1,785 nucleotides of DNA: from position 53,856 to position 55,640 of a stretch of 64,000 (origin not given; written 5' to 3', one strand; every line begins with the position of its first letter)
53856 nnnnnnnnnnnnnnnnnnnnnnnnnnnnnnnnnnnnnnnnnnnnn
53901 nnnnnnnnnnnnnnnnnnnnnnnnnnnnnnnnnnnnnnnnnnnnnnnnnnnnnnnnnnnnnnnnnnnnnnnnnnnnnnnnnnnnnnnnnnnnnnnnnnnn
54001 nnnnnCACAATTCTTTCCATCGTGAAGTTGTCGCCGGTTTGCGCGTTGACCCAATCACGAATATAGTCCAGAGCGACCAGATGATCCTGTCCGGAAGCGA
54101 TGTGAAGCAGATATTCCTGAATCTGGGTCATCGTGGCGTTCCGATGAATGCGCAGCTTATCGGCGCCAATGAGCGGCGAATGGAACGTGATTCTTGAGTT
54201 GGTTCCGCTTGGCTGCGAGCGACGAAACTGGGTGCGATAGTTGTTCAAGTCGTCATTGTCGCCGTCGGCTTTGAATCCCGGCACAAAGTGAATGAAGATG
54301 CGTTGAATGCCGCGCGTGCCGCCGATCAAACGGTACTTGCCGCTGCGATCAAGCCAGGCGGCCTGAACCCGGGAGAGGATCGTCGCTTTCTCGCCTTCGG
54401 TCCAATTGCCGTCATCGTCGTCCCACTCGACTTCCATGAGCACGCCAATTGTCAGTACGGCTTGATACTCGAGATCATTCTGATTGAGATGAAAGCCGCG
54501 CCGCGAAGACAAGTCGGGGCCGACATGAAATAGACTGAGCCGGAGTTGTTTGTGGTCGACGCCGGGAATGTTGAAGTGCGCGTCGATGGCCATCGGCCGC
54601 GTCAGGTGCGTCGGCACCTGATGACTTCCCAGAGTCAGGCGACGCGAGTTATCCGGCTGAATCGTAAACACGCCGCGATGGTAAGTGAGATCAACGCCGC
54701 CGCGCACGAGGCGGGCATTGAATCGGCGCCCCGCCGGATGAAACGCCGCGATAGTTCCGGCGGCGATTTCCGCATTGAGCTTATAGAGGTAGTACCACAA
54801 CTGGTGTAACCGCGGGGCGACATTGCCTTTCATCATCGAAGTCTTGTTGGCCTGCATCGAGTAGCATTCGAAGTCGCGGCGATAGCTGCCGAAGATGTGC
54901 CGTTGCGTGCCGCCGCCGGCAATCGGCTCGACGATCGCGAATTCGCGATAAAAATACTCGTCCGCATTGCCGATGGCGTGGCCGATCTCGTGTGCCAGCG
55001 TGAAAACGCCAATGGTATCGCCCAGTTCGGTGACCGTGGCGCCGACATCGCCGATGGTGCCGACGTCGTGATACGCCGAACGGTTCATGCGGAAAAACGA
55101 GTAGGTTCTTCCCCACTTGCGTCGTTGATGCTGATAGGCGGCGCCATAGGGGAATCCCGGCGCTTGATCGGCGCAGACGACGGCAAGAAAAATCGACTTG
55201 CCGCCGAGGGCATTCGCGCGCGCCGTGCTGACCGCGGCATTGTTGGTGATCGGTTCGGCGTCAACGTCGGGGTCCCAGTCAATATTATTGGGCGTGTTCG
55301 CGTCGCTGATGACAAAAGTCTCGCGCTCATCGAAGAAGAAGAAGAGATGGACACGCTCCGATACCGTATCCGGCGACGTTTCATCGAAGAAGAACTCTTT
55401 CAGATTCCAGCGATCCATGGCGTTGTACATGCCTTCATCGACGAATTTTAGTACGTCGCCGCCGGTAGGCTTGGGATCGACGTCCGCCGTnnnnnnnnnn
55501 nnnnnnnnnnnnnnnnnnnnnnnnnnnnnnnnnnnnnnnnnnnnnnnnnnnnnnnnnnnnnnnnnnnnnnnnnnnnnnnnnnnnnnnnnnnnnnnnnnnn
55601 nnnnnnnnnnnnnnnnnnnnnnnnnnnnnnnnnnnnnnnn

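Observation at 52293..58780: Orphan PAAR cassette with a peptidoglycan-binding metallopeptidase, a lipoprotein and a DUF1795-like protein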

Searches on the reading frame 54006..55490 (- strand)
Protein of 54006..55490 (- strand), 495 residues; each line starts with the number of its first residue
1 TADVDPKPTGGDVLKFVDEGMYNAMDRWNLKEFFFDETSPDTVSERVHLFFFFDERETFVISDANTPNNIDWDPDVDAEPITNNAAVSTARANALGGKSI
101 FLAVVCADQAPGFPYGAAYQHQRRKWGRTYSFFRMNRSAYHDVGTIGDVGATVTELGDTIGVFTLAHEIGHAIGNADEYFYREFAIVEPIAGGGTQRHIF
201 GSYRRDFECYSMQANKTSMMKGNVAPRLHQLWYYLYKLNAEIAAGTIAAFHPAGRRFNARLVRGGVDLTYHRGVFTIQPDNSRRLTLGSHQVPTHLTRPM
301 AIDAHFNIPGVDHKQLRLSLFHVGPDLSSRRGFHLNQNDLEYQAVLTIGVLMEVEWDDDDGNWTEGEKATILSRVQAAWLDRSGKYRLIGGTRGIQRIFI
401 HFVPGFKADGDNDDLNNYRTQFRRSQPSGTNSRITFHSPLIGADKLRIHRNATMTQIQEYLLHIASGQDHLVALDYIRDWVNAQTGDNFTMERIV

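Call 74: predict_structure(alignment_id=A6)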
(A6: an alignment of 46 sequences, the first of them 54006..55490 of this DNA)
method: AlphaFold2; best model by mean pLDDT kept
length: 495 residues; sequences in the alignment: 46
mean_pLDDT: 85.8   pTM: 0.87
mean pLDDT of the five models: 85.8, 82.9, 82.3, 80.1, 80.0
residues with pLDDT >= 90: 209; 70-90: 249; 50-70: 32; < 50: 5
segments of 3 or more residues with pLDDT < 50: 440-442
pLDDT, mean of each block of 10 residues (from residue 1): 67 90 90 88 89 73 69 73 78 72 85 79 73 89 80 78 89 80 90 92 90 82 77 86 82 81 84 86 88 89 96 94 89 89 96 88 93 96 96 95 93 85 86 75 78 94 95 98 97 94
secondary structure, 60 per line:
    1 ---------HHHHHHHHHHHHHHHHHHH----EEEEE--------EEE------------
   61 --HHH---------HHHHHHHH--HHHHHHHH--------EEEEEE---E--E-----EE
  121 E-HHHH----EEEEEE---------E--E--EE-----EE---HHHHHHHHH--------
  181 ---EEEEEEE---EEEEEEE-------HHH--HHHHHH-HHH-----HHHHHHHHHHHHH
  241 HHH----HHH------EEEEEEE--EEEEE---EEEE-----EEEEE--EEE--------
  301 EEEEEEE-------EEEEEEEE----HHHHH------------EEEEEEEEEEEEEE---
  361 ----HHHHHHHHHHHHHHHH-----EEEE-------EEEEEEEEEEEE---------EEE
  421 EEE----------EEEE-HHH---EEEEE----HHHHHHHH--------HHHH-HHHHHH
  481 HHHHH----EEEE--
elements in order: H10-28 E33-37 E46-48 H75-82 H85-92 E101-106 E119-121 H123-126 E131-136 H164-172 E184-190 E194-200 H213-218 H228-243 E257-263 E266-270 E274-277 E283-287 E290-292 E301-307 E315-322 H327-331 E344-357 H365-380 E386-389 E397-408 E418-423 E434-437 E445-449 H454-461 H470-473 H475-485 E490-493

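Call 76: fold_search(model_id=the predicted structure, library=pdb)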
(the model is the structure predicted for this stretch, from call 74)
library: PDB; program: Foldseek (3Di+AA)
matches with E <= 10: 38; with E <= 0.001: 0
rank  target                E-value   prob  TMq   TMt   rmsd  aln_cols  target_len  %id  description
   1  9n32_D                5.9e-01  0.02  0.08  0.11  20.6       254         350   11  PilU from Pseudomonas aeruginosa: C3ocococ conformation (released 2025-12-10)
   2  9n32_C                1.2e+00  0.02  0.08  0.11  20.6       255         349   11  PilU from Pseudomonas aeruginosa: C3ocococ conformation (released 2025-12-10)
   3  9n32_B                1.5e+00  0.01  0.08  0.11  20.9       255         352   10  PilU from Pseudomonas aeruginosa: C3ocococ conformation (released 2025-12-10)
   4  9n32_A                1.7e+00  0.01  0.08  0.11  20.8       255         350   11  PilU from Pseudomonas aeruginosa: C3ocococ conformation (released 2025-12-10)
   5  5y2z_E                1.9e+00  0.18  0.14  0.15   7.3       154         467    7  Crystal structure of human LGI1 EPTP-ADAM22 complex (released 2018-05-02)
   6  5y2z_A                1.9e+00  0.18  0.15  0.15   7.6       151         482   10  Crystal structure of human LGI1 EPTP-ADAM22 complex (released 2018-05-02)
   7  5ksz                  2.1e+00  0.02  0.06  0.07  10.3        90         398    9  hMiro EF hand and cGTPase domains in the GMPPCP-bound state (released 2016-09-21)
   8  5y2z_C                2.3e+00  0.16  0.14  0.15   7.3       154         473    7  Crystal structure of human LGI1 EPTP-ADAM22 complex (released 2018-05-02)
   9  5y2z_G                2.5e+00  0.18  0.15  0.16   7.1       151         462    9  Crystal structure of human LGI1 EPTP-ADAM22 complex (released 2018-05-02)
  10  1h71                  3.4e+00  0.04  0.10  0.11  10.6       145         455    8  Psychrophilic Protease from Pseudoalteromonas 'TAC II 18' (released 2003-02-13)
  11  4jjn_L                3.4e+00  0.01  0.04  0.09  17.4        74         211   11  Crystal structure of heterochromatin protein Sir3 in complex with a silenced yeast nucleosome (released 2013-05-15)
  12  6q9r_B                3.6e+00  0.00  0.06  0.05  27.0       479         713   11  Crystal structure of the pathological N184K variant of calcium-free human gelsolin (released 2019-11-27)
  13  3r74_A                3.8e+00  0.06  0.08  0.07   5.9        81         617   10  Crystal structure of 2-amino-2-desoxyisochorismate synthase (ADIC) synthase PhzE from Burkholderia lata 383 (released 2011-03-30)
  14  3r75_A                4.3e+00  0.05  0.08  0.07   5.7        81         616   12  Crystal structure of 2-amino-2-desoxyisochorismate synthase (ADIC) synthase PhzE from Burkholderia lata 383 in complex (released 2011-03-30)
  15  8jzl_A                4.5e+00  0.01  0.08  0.08  14.9       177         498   12  CryoEM structure of the Salmonella effector inositol phosphate phosphatase SopB (released 2024-07-10)
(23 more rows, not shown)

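Call 104: search_protein_representatives(alignment_id=A6)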
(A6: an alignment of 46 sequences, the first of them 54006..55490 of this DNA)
Query: 46 sequences, 457 profile positions. Proteins with E-value up to 0.001 (for the whole library): 608; up to 1e-10: 417; up to 1e-30: 166. The best 150 are listed.
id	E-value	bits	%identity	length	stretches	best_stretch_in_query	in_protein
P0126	2.0e-149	514.9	-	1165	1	3-457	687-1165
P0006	1.2e-144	499.1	-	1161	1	3-457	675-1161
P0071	6.3e-143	493.5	-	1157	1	4-456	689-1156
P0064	2.2e-142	491.7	-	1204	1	2-457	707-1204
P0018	5.3e-139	480.5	-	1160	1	3-456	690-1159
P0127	4.2e-137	474.3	-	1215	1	3-456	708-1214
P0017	2.1e-136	472.0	-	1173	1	4-456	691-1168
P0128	4.4e-133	461.0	-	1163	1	3-455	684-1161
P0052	5.4e-130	450.8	-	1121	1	5-456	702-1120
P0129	8.2e-130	450.2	-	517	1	5-455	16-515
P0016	8.9e-130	450.1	-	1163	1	5-456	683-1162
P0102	2.4e-129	448.7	-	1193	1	3-457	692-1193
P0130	3.0e-129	448.4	-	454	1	8-456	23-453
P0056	1.7e-128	445.9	-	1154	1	3-447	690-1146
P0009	2.2e-127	442.2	-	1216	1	3-455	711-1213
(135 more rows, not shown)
